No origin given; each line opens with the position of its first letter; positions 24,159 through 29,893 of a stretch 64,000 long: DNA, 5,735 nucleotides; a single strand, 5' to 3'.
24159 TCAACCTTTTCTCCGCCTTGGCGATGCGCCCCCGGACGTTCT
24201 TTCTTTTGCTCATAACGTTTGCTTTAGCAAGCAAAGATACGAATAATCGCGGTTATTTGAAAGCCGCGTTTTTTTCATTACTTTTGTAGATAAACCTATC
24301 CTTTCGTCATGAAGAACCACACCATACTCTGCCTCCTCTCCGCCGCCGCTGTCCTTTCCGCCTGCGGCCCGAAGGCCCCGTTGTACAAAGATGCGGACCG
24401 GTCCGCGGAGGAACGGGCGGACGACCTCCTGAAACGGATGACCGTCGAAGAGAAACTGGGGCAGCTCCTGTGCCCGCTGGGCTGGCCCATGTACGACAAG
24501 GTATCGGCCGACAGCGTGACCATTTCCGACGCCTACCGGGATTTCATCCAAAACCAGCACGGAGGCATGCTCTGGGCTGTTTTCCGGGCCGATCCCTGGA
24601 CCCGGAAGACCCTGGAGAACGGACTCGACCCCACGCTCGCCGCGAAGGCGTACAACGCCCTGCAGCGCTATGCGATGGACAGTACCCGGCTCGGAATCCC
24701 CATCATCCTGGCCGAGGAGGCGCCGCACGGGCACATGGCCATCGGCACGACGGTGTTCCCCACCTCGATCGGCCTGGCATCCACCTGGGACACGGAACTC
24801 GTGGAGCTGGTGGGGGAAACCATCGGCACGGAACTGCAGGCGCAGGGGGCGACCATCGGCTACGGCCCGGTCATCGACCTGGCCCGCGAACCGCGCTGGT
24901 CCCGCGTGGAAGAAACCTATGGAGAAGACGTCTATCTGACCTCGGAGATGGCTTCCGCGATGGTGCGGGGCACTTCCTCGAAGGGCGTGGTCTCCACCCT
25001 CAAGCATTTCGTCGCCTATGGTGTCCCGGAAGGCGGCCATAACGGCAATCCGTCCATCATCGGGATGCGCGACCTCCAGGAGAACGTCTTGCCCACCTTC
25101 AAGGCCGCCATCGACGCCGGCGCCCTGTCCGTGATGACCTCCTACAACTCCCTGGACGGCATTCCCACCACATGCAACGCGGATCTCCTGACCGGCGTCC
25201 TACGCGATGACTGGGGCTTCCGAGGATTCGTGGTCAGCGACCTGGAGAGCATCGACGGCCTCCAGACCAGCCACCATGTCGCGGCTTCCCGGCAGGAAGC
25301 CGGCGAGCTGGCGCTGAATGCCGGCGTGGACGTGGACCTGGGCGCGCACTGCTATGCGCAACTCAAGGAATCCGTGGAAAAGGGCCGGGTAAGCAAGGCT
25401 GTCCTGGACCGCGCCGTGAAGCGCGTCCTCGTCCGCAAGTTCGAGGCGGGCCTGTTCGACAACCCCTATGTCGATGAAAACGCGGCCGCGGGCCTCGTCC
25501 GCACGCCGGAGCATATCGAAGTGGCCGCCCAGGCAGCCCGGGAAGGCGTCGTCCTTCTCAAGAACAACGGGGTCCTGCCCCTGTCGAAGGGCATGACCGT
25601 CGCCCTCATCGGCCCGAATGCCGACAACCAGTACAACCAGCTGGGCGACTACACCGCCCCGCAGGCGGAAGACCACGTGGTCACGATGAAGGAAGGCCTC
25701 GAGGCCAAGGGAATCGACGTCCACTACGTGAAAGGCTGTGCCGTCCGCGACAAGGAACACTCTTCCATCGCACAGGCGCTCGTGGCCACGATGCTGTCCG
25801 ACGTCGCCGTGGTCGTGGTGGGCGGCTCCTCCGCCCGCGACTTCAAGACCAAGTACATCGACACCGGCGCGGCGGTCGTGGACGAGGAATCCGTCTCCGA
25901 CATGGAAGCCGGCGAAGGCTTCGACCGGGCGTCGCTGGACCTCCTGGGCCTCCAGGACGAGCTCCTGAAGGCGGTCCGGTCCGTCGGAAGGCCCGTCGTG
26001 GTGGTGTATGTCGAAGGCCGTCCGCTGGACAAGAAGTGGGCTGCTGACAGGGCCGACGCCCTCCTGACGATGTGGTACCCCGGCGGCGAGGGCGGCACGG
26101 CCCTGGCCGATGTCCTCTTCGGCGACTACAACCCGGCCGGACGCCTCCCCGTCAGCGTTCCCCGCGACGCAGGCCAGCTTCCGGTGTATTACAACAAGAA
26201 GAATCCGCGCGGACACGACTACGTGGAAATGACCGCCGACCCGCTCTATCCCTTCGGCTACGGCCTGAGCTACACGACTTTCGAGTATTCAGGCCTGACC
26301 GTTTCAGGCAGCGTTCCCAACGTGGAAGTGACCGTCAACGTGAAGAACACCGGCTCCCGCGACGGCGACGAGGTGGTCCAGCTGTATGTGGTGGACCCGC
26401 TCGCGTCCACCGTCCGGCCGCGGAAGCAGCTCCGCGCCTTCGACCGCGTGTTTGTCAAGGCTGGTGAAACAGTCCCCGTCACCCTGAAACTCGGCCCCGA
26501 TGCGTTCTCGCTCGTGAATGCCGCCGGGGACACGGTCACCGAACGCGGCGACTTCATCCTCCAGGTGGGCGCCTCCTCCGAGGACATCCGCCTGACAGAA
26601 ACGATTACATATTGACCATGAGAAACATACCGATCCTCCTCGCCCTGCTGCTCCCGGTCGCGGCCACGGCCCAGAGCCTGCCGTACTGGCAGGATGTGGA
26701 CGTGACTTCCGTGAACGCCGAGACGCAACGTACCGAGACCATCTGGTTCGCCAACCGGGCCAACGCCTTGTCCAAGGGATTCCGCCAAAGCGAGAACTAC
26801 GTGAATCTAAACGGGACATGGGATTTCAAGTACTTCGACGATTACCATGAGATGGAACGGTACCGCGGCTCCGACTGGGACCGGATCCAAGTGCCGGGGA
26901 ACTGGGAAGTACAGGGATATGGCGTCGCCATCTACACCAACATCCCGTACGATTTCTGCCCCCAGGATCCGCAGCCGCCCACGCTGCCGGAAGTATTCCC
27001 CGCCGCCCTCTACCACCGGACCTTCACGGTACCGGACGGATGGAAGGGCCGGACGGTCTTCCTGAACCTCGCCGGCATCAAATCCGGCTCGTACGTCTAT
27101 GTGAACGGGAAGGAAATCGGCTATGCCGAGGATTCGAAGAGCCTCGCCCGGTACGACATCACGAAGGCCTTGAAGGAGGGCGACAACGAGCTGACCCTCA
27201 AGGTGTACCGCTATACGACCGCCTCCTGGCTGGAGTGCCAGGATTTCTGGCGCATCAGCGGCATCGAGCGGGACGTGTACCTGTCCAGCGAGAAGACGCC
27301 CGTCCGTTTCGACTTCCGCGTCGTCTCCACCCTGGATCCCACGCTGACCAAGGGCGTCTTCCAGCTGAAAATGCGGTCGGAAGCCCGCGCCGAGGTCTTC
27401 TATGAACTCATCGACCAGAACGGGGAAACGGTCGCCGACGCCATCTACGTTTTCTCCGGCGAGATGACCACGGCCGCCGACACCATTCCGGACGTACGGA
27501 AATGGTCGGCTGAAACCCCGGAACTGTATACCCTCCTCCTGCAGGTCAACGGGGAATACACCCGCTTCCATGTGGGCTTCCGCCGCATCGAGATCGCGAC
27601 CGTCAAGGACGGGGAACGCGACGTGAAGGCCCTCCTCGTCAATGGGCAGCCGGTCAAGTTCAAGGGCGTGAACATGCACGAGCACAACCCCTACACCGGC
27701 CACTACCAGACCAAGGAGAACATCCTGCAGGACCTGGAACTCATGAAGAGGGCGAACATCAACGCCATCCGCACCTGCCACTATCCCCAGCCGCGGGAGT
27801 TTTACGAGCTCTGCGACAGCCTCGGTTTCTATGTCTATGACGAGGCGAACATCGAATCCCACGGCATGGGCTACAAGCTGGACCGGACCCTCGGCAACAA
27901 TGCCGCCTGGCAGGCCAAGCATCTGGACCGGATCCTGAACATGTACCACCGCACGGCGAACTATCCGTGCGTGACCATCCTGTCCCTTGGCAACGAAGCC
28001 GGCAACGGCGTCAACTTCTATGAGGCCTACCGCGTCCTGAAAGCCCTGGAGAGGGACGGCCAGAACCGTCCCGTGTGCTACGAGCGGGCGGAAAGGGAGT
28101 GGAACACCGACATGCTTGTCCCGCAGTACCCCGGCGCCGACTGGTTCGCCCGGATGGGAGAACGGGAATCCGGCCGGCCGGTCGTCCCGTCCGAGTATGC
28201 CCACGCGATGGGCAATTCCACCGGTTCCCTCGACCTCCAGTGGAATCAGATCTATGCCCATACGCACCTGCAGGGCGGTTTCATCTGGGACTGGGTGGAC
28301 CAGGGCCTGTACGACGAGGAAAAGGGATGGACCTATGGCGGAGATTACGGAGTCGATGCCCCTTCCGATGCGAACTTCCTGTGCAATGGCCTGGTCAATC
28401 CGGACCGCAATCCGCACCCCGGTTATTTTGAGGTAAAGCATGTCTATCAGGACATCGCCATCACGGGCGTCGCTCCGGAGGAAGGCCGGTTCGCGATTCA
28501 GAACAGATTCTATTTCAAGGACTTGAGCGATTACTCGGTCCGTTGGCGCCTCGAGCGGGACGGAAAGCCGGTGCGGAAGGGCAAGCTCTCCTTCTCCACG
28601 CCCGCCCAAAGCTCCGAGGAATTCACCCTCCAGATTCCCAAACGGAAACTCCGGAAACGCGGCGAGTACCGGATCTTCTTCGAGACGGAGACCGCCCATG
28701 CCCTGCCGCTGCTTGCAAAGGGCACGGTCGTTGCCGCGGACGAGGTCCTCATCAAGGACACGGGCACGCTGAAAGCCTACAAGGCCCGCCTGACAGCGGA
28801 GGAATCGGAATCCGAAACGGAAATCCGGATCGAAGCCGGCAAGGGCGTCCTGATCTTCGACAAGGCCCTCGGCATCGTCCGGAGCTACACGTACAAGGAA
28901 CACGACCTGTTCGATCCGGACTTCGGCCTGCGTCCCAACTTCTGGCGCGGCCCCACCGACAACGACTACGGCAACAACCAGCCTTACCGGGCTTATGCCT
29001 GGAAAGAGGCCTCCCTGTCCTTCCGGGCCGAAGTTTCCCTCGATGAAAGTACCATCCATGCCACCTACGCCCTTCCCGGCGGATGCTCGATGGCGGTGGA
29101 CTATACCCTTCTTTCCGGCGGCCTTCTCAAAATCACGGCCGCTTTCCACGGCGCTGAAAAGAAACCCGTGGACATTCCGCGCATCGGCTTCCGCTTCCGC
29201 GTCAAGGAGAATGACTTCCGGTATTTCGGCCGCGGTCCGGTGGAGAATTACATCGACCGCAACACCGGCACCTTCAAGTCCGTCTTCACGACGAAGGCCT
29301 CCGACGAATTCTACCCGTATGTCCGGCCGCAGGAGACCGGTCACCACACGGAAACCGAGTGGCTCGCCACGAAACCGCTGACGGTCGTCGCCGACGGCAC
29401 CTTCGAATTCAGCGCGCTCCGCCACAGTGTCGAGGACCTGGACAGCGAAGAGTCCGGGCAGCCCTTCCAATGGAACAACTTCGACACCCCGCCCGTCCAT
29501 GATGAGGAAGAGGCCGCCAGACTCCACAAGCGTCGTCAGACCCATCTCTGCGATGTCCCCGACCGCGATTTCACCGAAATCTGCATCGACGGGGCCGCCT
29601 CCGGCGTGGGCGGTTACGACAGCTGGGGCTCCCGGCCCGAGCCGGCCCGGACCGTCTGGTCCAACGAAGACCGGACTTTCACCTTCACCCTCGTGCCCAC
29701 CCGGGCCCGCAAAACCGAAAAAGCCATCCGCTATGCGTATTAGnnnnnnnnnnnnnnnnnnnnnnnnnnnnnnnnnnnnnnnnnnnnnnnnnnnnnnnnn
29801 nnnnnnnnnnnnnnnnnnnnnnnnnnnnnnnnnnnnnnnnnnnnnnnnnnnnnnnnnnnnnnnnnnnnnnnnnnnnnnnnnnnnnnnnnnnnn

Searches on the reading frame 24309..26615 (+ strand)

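Call 13: search_protein_families(library=pfam, proteins=[window:24309-26615:+], max_evalue=0.001)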
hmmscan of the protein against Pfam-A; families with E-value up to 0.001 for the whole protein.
window:24309-26615:+ (768 aa): 3 families
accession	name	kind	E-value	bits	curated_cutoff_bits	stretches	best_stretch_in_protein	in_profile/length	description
PF00933.27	Glyco_hydro_3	-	2.4e-71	241.2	27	1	45-374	1-314/316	Glycosyl hydrolase family 3 N terminal domain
PF01915.27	Glyco_hydro_3_C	-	1.7e-54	185.3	31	1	414-655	1-200/200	Glycosyl hydrolase family 3 C-terminal domain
PF14310.12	Fn3-like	-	1.1e-20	73.9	25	1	688-757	1-71/71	Fibronectin type III-like domain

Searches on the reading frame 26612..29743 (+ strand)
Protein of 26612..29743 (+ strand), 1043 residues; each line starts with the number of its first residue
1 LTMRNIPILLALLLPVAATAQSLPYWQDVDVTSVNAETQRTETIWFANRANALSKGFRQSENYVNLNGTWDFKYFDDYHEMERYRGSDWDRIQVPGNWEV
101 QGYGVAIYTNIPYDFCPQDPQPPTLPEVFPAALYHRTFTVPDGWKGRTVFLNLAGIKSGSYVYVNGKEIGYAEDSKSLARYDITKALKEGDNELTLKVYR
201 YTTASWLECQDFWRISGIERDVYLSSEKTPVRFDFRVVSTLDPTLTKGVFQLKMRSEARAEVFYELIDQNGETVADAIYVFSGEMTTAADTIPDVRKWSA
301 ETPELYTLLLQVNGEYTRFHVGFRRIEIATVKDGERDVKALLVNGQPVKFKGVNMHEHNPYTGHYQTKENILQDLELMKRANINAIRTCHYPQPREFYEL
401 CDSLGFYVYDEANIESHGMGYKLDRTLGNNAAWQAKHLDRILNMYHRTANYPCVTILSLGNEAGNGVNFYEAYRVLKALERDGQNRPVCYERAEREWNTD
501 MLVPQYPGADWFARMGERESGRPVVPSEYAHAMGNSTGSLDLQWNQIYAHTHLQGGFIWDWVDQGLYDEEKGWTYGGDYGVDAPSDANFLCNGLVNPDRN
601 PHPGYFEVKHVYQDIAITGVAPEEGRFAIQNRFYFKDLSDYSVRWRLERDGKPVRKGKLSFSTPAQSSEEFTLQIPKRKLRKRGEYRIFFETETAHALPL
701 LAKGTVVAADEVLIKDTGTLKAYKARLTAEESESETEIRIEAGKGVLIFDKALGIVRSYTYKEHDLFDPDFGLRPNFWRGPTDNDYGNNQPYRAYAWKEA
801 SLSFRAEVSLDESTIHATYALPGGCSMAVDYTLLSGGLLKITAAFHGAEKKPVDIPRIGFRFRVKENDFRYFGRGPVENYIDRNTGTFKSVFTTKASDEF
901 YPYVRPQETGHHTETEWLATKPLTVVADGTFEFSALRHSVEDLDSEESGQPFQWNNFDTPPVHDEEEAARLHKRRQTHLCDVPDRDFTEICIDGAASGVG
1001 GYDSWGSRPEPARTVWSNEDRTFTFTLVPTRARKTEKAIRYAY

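Call 13: search_protein_families(library=pfam, proteins=[window:26612-29743:+], max_evalue=0.001)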
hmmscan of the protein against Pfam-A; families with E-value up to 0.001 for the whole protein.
window:26612-29743:+ (1043 aa): 6 families
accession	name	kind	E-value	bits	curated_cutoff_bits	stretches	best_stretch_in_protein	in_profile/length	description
PF02836.23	Glyco_hydro_2_C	-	7.9e-72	242.4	21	1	339-617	6-302/302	Glycosyl hydrolases family 2, TIM barrel domain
PF02929.23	Bgal_small_N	-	1.3e-51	176.1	25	1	746-1027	6-248/248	Beta galactosidase small chain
PF02837.24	Glyco_hydro_2_N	-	5.8e-31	108.1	28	1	65-225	3-166/169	Glycosyl hydrolases family 2, sugar binding domain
PF16353.11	LacZ_4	-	2.5e-16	60.1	27.3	1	628-713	2-85/87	Beta-galactosidase, domain 4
PF22666.2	Glyco_hydro_2_N2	-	2.6e-08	34.6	27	1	133-200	51-119/167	Glycosyl hydrolase 2 galactose-binding domain-like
PF00703.27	Glyco_hydro_2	-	2.7e-06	28.5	23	1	234-324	5-109/109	Glycosyl hydrolases family 2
